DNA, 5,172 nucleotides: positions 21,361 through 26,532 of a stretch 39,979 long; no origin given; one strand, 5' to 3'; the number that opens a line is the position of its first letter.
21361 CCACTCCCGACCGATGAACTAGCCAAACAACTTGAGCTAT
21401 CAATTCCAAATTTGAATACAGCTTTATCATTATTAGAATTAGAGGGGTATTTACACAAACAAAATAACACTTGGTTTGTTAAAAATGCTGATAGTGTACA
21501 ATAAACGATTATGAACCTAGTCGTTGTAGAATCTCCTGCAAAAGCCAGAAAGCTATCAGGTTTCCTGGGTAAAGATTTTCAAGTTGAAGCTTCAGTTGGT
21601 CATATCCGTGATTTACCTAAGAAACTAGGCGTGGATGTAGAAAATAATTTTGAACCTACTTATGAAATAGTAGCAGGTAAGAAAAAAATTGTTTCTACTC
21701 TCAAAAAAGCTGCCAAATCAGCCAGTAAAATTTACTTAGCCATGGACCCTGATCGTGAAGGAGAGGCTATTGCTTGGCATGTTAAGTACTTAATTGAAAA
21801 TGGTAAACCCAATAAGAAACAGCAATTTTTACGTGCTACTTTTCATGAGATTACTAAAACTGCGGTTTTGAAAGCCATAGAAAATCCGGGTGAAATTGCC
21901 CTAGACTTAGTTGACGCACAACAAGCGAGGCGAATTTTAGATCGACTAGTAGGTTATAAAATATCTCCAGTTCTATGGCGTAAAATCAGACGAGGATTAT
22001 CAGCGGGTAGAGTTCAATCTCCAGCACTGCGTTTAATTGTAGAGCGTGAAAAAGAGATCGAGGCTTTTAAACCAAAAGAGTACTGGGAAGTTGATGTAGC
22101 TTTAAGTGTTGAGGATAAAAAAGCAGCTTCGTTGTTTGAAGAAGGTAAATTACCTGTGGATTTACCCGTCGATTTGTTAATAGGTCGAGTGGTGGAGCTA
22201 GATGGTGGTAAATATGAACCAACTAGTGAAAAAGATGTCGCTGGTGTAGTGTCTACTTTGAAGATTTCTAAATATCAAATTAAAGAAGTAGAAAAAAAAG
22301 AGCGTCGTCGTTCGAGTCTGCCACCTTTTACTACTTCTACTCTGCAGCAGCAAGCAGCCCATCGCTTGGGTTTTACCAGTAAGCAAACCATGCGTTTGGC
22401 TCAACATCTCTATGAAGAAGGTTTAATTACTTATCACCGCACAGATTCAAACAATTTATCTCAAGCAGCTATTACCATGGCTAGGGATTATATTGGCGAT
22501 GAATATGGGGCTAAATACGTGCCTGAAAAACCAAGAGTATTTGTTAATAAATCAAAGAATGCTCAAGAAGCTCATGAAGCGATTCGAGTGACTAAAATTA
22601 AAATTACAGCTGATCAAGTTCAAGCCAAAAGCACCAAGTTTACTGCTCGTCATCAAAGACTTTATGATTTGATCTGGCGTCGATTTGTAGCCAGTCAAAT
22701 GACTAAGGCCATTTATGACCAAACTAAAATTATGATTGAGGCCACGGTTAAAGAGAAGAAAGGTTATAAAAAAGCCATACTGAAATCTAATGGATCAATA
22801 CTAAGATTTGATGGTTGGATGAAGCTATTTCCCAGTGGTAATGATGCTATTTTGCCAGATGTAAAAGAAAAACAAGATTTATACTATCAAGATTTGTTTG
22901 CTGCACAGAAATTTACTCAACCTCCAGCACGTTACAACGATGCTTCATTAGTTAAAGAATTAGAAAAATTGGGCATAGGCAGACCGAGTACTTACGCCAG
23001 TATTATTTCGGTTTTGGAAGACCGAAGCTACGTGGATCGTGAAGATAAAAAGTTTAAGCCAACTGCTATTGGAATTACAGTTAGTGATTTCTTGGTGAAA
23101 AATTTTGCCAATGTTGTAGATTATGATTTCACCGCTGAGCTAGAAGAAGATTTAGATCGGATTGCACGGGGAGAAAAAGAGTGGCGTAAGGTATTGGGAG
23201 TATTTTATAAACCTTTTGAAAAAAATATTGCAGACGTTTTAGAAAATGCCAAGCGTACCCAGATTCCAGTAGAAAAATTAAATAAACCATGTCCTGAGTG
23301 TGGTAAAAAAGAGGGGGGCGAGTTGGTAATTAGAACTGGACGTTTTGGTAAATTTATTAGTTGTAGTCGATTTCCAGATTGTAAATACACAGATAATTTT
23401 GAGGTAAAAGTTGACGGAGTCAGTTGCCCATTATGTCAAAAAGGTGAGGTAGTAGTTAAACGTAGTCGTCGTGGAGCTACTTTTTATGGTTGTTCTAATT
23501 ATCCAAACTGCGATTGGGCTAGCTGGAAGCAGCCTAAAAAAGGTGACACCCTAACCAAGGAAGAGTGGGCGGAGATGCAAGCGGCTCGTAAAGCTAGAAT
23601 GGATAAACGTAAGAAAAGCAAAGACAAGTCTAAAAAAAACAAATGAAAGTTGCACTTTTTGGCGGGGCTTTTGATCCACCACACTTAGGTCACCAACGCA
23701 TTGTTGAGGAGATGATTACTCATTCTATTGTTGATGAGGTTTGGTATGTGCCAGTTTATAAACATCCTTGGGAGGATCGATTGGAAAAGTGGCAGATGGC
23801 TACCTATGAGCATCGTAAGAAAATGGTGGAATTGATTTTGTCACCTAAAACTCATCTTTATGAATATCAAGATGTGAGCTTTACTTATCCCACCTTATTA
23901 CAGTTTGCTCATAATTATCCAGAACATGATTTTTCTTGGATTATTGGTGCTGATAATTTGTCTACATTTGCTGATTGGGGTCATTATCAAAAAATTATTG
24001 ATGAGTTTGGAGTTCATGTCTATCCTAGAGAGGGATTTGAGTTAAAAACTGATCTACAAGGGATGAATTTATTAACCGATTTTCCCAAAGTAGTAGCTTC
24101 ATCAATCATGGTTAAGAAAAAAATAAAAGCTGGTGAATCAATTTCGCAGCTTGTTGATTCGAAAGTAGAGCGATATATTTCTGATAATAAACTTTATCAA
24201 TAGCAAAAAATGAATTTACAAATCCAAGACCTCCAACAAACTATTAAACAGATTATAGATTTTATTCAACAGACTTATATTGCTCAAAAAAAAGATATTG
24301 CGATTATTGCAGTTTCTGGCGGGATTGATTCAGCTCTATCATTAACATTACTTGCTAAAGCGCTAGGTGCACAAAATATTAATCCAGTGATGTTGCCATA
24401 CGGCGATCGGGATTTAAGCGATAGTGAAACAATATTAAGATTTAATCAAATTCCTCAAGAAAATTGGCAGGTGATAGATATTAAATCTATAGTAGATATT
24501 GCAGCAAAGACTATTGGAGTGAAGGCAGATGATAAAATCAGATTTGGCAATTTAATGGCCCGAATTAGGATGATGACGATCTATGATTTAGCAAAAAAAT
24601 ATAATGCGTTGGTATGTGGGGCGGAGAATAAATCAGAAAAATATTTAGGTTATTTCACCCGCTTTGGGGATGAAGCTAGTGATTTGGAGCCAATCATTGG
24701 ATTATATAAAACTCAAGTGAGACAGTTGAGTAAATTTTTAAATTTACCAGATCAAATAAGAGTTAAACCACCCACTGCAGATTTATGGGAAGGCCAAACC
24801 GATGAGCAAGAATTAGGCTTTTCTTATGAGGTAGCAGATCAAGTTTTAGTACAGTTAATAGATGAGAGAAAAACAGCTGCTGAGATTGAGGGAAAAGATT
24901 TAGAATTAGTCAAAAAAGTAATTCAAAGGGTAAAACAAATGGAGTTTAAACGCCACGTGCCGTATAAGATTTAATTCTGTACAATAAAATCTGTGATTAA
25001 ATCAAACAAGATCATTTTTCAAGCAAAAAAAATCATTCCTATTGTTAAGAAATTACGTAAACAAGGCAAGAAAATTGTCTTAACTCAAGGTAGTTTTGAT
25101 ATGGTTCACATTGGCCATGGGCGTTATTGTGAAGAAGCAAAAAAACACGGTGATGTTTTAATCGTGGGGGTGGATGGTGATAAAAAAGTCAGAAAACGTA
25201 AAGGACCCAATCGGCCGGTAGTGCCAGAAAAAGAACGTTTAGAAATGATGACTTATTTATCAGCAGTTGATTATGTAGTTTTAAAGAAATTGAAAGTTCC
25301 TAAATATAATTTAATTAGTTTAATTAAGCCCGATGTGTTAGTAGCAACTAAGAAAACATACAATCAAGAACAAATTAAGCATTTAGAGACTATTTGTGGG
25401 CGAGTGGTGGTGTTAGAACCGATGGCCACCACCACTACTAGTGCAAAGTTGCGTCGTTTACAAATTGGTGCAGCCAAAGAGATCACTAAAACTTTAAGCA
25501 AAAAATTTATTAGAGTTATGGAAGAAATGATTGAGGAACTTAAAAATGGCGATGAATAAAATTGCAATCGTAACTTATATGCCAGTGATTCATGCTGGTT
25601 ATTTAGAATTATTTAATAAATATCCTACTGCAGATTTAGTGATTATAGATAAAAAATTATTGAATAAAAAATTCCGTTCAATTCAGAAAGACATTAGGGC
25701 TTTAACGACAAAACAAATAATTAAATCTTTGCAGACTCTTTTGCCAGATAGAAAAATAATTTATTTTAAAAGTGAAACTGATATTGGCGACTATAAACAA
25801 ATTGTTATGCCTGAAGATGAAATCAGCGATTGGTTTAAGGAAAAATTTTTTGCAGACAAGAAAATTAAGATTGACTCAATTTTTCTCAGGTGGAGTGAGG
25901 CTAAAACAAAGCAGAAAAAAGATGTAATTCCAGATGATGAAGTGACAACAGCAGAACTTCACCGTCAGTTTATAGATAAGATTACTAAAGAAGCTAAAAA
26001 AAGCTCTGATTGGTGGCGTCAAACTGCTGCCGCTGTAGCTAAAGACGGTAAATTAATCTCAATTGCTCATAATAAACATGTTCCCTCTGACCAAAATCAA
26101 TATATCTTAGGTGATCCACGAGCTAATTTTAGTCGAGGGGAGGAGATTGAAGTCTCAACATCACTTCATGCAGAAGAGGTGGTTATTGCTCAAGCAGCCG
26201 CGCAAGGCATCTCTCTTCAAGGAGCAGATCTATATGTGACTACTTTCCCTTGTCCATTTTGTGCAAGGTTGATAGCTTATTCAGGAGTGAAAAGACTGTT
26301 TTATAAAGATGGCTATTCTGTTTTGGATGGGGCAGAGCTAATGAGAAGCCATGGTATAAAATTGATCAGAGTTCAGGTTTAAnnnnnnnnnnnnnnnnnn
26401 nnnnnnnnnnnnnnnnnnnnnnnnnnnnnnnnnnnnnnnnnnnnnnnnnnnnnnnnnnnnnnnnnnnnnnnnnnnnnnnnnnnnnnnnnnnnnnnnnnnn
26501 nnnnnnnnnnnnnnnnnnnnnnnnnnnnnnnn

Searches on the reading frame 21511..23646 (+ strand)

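Call 38: search_protein_families(library=pfam, proteins=[window:21511-23646:+], max_evalue=0.001)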
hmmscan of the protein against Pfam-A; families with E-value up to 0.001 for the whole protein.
window:21511-23646:+ (711 aa): 3 families
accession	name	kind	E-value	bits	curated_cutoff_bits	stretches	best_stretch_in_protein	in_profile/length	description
PF01131.25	Topoisom_bac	-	1.6e-122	409.9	35.1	1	132-562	5-410/411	DNA topoisomerase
PF01396.24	Zn_ribbon_Top1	-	1.4e-25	89.3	32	2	637-675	2-38/39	Topoisomerase DNA binding C4 zinc finger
PF01751.28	Toprim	-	3.9e-21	75.5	23.1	1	3-114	2-96/96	Toprim domain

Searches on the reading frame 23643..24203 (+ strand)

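Call 38: search_protein_families(library=pfam, proteins=[window:23643-24203:+], max_evalue=0.001)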
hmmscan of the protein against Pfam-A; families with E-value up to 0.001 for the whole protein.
window:23643-24203:+ (186 aa): 1 family
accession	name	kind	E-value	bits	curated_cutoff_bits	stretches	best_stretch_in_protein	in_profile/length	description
PF01467.32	CTP_transf_like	-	3.7e-15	56.7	21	1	5-159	1-132/133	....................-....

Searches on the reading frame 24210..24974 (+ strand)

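Call 38: search_protein_families(library=pfam, proteins=[window:24210-24974:+], max_evalue=0.001)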
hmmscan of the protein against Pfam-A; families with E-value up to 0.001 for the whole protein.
window:24210-24974:+ (254 aa): 1 family
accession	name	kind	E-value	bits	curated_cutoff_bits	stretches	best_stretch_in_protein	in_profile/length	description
PF02540.23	NAD_synthase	-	3.4e-63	213.4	21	1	12-251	2-242/242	NAD synthase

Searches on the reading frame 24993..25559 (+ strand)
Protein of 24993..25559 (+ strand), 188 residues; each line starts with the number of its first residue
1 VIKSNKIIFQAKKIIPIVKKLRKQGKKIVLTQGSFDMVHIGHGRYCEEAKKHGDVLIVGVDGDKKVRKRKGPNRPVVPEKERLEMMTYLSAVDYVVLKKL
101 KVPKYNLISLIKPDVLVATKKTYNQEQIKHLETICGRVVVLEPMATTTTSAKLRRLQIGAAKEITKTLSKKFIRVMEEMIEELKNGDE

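Call 38: search_protein_families(library=pfam, proteins=[window:24993-25559:+], max_evalue=0.001)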
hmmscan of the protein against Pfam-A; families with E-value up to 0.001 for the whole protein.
window:24993-25559:+ (188 aa): 1 family
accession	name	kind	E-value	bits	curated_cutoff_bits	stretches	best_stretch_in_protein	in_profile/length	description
PF01467.32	CTP_transf_like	-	7.8e-19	68.6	21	1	31-142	2-112/133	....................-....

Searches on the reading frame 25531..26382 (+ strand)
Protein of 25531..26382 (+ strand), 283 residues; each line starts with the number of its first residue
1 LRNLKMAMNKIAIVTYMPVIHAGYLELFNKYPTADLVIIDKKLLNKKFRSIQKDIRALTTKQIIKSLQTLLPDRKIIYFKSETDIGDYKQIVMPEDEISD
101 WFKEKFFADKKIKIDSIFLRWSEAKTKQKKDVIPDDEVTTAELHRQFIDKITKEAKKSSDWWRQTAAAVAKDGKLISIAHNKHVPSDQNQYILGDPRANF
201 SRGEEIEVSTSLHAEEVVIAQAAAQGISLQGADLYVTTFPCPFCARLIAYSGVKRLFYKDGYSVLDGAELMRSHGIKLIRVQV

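Call 38: search_protein_families(library=pfam, proteins=[window:25531-26382:+], max_evalue=0.001)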
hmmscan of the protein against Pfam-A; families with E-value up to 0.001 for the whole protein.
window:25531-26382:+ (283 aa): 2 families
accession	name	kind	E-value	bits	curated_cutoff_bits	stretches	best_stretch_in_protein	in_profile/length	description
PF14437.12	MafB19-deam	-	1.3e-14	54.8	27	1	144-261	3-102/142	MafB19-like deaminase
PF00383.29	dCMP_cyt_deam_1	-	1.5e-14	54.2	25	1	143-258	3-100/102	Cytidine and deoxycytidylate deaminase zinc-binding region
